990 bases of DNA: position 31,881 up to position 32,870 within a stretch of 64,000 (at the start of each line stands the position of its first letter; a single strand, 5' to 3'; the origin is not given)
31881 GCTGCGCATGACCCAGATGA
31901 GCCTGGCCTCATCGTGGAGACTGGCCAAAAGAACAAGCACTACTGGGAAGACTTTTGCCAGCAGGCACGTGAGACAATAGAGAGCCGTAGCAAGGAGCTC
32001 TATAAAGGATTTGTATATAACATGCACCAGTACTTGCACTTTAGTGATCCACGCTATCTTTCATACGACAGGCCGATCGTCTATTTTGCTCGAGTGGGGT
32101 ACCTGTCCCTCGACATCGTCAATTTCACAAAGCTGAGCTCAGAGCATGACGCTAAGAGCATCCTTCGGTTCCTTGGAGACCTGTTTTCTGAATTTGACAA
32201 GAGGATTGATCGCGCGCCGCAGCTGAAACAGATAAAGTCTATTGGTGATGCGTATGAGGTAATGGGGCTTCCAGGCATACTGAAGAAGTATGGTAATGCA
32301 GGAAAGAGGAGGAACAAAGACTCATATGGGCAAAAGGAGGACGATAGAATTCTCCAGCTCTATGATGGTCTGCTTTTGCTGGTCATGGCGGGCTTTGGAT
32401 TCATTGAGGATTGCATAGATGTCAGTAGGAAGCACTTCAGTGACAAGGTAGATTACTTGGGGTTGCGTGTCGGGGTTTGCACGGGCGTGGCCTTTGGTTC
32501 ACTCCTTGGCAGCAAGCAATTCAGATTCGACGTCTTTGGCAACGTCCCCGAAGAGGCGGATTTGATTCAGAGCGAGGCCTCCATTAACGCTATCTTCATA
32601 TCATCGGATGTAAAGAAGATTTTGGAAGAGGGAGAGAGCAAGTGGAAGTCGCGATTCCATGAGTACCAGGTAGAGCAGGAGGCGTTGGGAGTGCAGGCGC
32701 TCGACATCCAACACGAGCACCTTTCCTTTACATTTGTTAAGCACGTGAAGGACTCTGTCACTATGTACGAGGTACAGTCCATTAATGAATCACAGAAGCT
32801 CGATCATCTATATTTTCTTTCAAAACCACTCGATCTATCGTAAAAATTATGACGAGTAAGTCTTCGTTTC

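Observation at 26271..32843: Membrane nucleotidyl cyclase with mammalian-like topology (TM cluster, CHD, TM cluster, CHD), a roughly 900-aa disordered linker and apparently swapped domain roles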

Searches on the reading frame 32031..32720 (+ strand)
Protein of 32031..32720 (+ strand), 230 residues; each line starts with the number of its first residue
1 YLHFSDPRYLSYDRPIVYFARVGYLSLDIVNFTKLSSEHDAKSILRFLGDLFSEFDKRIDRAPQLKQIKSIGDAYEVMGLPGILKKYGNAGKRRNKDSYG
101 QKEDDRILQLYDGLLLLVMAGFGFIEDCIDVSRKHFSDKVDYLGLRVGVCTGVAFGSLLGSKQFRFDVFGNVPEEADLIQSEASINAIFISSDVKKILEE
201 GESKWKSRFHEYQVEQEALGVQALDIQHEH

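Call 23: search_solved_structures(query=window:32031-32720:+, max_evalue=0.01, show_alignments=5)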
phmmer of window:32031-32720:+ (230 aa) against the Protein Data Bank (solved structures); distinct sequences matched with E-value up to 0.01: 36.
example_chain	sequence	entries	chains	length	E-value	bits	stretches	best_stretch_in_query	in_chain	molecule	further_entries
7pd4_A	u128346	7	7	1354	1e-13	54.7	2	21-81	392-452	Adenylate cyclase 9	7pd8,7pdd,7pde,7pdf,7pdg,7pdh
9u3p_A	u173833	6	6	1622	1.6e-13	54.1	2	21-81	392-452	Adenylate cyclase type 9,Protein M2-1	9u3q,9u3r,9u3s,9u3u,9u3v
6r4o_A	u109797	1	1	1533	1.7e-13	54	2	21-81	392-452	Adenylate cyclase 9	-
6r3q_A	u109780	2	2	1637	2.3e-13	53.6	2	21-81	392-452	Adenylate cyclase 9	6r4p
4p2f_A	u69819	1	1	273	4.7e-12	49.3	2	127-199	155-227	Adenylate cyclase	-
8sl3_A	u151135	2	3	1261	1.2e-11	47.9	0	21-82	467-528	Adenylate cyclase type 5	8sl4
4p2m_A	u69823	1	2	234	3.8e-11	46.3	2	22-81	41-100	Adenylate cyclase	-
7yz9_A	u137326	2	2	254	5e-11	45.9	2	22-81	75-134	Adenylate cyclase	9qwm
4p2x_A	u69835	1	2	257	5.2e-11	45.9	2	22-81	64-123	Adenylate cyclase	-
8buz_A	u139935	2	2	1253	7.4e-11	45.4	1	19-82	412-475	Adenylate cyclase type 8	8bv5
1yk9_A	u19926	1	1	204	1.4e-10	44.5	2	23-81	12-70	Adenylate cyclase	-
7yzi_A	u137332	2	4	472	3.4e-10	43.2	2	22-81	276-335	Adenylate cyclase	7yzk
9bcv_A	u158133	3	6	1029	1.1e-09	41.6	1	25-81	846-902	Atrial natriuretic peptide receptor 1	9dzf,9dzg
9dzh_A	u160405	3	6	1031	1.1e-09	41.6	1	25-81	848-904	Atrial natriuretic peptide receptor 1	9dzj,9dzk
9bcl_A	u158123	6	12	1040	1.1e-09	41.5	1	25-81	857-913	Atrial natriuretic peptide receptor 1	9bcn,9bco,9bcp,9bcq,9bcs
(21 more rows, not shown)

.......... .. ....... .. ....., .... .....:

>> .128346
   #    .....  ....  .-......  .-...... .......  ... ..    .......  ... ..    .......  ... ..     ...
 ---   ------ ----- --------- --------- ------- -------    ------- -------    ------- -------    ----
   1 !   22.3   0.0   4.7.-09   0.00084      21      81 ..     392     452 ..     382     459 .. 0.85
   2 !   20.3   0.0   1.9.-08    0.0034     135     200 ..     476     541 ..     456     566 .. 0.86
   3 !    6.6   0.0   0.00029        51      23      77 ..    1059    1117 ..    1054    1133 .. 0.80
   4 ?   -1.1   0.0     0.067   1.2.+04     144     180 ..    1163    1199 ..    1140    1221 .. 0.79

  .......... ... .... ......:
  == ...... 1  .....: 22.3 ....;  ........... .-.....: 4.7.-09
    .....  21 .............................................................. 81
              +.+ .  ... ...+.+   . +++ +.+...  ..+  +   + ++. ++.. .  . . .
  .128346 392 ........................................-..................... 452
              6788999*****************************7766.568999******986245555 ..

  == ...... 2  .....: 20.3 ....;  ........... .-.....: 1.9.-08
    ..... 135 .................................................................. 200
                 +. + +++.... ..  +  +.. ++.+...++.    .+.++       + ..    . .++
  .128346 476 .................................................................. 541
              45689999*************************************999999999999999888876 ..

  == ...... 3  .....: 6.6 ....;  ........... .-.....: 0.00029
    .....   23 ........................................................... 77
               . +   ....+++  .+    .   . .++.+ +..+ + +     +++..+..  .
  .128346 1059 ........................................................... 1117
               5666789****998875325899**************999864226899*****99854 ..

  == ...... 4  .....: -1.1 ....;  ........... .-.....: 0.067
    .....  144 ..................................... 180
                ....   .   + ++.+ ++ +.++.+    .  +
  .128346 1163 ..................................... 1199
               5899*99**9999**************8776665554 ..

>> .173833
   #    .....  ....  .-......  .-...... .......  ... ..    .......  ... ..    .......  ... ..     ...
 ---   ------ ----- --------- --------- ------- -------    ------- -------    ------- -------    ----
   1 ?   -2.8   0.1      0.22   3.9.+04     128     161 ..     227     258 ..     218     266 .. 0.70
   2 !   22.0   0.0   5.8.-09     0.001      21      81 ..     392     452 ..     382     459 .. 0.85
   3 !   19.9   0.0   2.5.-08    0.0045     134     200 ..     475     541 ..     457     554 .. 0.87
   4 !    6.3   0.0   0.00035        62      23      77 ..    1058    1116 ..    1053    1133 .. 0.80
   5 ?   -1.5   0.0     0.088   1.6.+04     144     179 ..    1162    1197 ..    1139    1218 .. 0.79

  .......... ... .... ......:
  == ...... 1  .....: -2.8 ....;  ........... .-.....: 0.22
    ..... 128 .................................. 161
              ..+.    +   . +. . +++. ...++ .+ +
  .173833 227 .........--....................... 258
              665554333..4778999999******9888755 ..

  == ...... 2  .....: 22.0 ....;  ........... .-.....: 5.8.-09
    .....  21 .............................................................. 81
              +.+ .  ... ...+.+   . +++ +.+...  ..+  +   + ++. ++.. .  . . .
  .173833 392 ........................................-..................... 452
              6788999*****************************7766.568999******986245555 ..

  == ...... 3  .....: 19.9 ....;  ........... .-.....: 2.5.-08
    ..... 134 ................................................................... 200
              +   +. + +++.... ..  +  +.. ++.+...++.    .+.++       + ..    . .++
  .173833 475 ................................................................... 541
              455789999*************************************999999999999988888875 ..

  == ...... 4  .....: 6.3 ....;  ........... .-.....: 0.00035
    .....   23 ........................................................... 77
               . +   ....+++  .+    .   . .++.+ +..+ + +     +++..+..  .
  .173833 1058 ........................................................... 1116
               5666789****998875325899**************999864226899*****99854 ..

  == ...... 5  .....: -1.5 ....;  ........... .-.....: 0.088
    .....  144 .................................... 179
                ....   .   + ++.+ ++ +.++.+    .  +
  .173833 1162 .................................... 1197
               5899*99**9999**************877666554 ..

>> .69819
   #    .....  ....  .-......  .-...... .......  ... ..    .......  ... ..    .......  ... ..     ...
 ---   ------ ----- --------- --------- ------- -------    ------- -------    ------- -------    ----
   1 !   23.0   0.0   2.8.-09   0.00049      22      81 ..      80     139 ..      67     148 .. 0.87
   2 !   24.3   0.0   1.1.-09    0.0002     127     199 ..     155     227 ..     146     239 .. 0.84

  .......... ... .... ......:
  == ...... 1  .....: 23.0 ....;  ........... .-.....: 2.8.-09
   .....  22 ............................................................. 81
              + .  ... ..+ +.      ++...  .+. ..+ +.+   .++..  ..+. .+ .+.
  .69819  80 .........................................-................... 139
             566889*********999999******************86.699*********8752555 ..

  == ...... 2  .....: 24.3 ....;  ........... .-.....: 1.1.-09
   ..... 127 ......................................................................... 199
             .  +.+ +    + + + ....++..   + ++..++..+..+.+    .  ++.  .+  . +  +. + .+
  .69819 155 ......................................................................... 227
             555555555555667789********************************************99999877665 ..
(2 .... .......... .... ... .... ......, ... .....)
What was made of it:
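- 32076..32795 (+): CHD2, C1-like, aa ~1936-2175. Key codons: D1948 32112-14, K1989 32235-37, D1993 32247-49, R2066 32466-68, D2087 32529-31, E2094 32550-52, L2098 32562-64. Alignments to AC9-C1 and Cya (call 23).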

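Call 33: find_homologous_proteins(query=A4, max_evalue=0.01)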
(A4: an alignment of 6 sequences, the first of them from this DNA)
Query A4 (6 sequences) (226 aa, profile of the alignment): 3 proteins with E <= 0.01 among 8000 candidates.
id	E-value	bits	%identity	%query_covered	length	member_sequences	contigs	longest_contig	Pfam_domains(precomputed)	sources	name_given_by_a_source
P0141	1.9e-135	467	97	100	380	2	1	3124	PF00211.26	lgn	-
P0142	1.9e-59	219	99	50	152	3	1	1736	PF00211.26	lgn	-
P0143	3.0e-3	35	22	81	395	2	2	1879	PF00211.26,PF00072.31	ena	-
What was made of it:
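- Tried and rejected: It returned only Giardia fragments and one weak hit (call 33).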

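Call 47: search_protein_representatives(alignment_id=A4)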
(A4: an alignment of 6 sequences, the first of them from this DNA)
Query: 6 sequences, 226 profile positions. Proteins with E-value up to 0.001 (for the whole library): 10073; up to 1e-10: 671; up to 1e-30: 6. The best 150 are listed.
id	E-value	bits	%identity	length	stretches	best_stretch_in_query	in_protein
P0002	3.8e-137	471.3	-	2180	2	1-226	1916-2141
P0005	9.4e-126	434.0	-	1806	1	1-226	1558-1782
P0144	1.5e-45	171.6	-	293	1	3-209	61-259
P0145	2.0e-45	171.2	-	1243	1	4-208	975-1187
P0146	1.7e-40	155.1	-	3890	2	2-77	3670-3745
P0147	2.4e-39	151.3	-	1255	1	8-215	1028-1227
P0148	2.0e-29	118.8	-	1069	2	7-215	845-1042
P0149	2.7e-23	98.8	-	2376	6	16-93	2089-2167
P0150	3.6e-21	91.9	-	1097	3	17-80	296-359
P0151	3.7e-20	88.6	-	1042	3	108-196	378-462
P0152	8.9e-20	87.3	-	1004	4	12-77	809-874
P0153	1.9e-19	86.2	-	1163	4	17-73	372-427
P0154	4.9e-19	84.9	-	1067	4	110-194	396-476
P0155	7.8e-19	84.2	-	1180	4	15-72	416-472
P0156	1.0e-18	83.9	-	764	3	137-197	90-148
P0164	6.3e-18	81.3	-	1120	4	15-75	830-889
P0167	1.3e-17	80.3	-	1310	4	15-77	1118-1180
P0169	1.7e-17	79.9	-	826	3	15-207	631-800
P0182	3.0e-16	75.8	-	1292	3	15-206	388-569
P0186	4.5e-16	75.2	-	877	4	16-75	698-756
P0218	5.4e-15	71.7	-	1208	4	116-196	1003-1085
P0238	1.5e-14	70.2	-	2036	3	15-82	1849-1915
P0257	3.6e-14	69.0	-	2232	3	15-201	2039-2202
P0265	4.3e-14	68.7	-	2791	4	14-75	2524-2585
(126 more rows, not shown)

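Call 48: list_cluster_members(proteins=[P0144, P0145, P0146, P0147, P0148, P0149, P0150, P0151, P0002, P0003])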
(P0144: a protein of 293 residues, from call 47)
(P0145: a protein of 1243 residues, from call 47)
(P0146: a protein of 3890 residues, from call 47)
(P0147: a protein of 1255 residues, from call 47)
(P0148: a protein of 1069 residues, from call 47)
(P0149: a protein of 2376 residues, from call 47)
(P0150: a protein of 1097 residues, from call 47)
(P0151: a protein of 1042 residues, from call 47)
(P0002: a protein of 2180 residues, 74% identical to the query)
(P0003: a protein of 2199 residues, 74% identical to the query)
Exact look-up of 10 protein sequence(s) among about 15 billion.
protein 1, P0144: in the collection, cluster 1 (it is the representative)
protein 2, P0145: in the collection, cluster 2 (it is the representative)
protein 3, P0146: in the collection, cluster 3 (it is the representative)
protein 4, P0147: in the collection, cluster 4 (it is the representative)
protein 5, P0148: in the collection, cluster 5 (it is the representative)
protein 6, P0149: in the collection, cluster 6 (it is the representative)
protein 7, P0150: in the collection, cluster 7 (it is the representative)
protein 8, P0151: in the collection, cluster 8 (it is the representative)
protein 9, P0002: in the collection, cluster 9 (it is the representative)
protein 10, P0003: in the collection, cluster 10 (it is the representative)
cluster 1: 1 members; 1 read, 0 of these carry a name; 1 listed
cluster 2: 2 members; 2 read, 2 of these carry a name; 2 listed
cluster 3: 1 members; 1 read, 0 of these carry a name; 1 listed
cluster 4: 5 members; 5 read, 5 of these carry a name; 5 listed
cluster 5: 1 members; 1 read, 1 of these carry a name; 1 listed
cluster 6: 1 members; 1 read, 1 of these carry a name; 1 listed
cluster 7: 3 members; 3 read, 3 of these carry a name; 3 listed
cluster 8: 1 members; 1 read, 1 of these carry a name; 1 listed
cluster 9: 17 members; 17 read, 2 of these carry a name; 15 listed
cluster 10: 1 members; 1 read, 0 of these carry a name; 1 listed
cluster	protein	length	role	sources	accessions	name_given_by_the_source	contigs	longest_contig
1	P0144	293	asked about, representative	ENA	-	-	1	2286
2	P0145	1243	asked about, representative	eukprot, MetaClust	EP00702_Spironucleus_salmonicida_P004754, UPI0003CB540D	EST46045.1 Cyclase homology and transmembrane domain-containing protein [Spironucleus ... | status=active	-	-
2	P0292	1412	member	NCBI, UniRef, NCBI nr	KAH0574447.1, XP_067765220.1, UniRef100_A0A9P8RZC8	Nucleotidyl cyclase [Spironucleus salmonicida] | Nucleotidyl cyclase n=2 Tax=Spironucleus salmonicida TaxID=348837 RepID=A0A9P8RZC8_9EUKA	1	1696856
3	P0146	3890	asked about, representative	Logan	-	-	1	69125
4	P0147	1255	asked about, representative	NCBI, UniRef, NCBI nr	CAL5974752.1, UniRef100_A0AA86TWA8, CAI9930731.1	Nucleotidyl_cyclase [Hexamita inflata] | Nucleotidyl cyclase n=1 Tax=Hexamita inflata TaxID=28002 RepID=A0AA86TWA8_9EUKA | Nucleotidyl cyclase [Hexamita inflata]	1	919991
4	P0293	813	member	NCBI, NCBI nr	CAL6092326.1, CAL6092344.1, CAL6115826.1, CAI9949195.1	Nucleotidyl_cyclase [Hexamita inflata] | Nucleotidyl cyclase [Hexamita inflata]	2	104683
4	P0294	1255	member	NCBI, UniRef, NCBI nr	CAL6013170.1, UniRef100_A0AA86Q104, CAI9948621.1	Nucleotidyl_cyclase [Hexamita inflata] | Nucleotidyl cyclase n=1 Tax=Hexamita inflata TaxID=28002 RepID=A0AA86Q104_9EUKA | Nucleotidyl cyclase [Hexamita inflata]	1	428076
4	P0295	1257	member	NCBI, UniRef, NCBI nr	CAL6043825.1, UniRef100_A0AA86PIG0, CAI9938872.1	Nucleotidyl_cyclase [Hexamita inflata] | Nucleotidyl cyclase n=1 Tax=Hexamita inflata TaxID=28002 RepID=A0AA86PIG0_9EUKA | Nucleotidyl cyclase [Hexamita inflata]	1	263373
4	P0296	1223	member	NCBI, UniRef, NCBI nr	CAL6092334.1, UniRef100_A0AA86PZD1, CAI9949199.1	Nucleotidyl_cyclase [Hexamita inflata] | Nucleotidyl cyclase n=2 Tax=Hexamita inflata TaxID=28002 RepID=A0AA86PZD1_9EUKA | Nucleotidyl cyclase [Hexamita inflata]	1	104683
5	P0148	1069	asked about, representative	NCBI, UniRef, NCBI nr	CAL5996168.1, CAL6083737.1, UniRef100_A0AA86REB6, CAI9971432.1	Nucleotidyl_cyclase [Hexamita inflata] | Nucleotidyl cyclase n=1 Tax=Hexamita inflata TaxID=28002 RepID=A0AA86REB6_9EUKA | Nucleotidyl cyclase [Hexamita inflata]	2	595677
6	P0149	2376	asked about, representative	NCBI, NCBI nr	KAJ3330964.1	hypothetical protein HDU76_004404 [Blyttiomyces sp. JEL0837]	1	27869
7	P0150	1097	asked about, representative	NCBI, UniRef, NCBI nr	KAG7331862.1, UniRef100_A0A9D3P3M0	hypothetical protein KOW79_005831 [Hemibagrus wyckioides] | adenylate cyclase n=1 Tax=Hemibagrus wyckioides TaxID=337641 RepID=A0A9D3P3M0_9TELE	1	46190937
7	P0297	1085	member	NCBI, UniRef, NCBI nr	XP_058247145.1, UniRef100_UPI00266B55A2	adenylate cyclase type 3-like isoform X2 [Hemibagrus wyckioides] | adenylate cyclase type 3-like isoform X2 n=1 Tax=Hemibagrus wyckioides TaxID=337641 ...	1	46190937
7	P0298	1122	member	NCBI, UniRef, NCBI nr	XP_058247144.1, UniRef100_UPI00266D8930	adenylate cyclase type 3-like isoform X1 [Hemibagrus wyckioides] | adenylate cyclase type 3-like isoform X1 n=1 Tax=Hemibagrus wyckioides TaxID=337641 ...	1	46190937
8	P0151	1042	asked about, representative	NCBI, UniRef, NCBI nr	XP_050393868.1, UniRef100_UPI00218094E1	adenylate cyclase type 3 [Patella vulgata] | adenylate cyclase type 3 n=1 Tax=Patella vulgata TaxID=6465 RepID=UPI00218094E1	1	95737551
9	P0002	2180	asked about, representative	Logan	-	-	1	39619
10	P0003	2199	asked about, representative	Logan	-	-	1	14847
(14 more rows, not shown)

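Call 49: search_protein_families(library=pfam, proteins=[P0145, P0146, P0147, P0148, P0149], max_evalue=0.01)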
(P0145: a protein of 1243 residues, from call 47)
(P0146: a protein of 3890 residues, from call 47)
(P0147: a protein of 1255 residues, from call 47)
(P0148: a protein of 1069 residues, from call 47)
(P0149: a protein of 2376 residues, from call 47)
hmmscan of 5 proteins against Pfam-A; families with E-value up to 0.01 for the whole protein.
P0145 (1243 aa): 1 family
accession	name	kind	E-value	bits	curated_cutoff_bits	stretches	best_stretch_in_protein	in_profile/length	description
PF00211.25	Guanylate_cyc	-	9.8e-32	110.5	21.9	2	985-1180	5-160/183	Adenylate and Guanylate cyclase catalytic domain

P0146 (3890 aa): 1 family
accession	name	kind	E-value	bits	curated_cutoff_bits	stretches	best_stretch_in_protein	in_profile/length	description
PF00211.25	Guanylate_cyc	-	4.4e-33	114.9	21.9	2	3683-3843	6-157/183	Adenylate and Guanylate cyclase catalytic domain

P0147 (1255 aa): 1 family
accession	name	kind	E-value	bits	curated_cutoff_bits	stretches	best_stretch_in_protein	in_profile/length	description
PF00211.25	Guanylate_cyc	-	3.9e-30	105.2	21.9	2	1038-1207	9-156/183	Adenylate and Guanylate cyclase catalytic domain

P0148 (1069 aa): 1 family
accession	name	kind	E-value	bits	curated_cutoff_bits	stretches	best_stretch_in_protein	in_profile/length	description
PF00211.25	Guanylate_cyc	-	9.5e-27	94.2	21.9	2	853-1029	6-163/183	Adenylate and Guanylate cyclase catalytic domain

P0149 (2376 aa): 2 families
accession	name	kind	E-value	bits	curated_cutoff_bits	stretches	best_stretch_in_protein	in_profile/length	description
PF00211.25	Guanylate_cyc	-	4.3e-110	365.8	21.9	4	930-1090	7-156/183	Adenylate and Guanylate cyclase catalytic domain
PF06327.19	Adcy_cons_dom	-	0.001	20.1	21.1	0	1787-1811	68-92/98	Adenylate cyclase, conserved domain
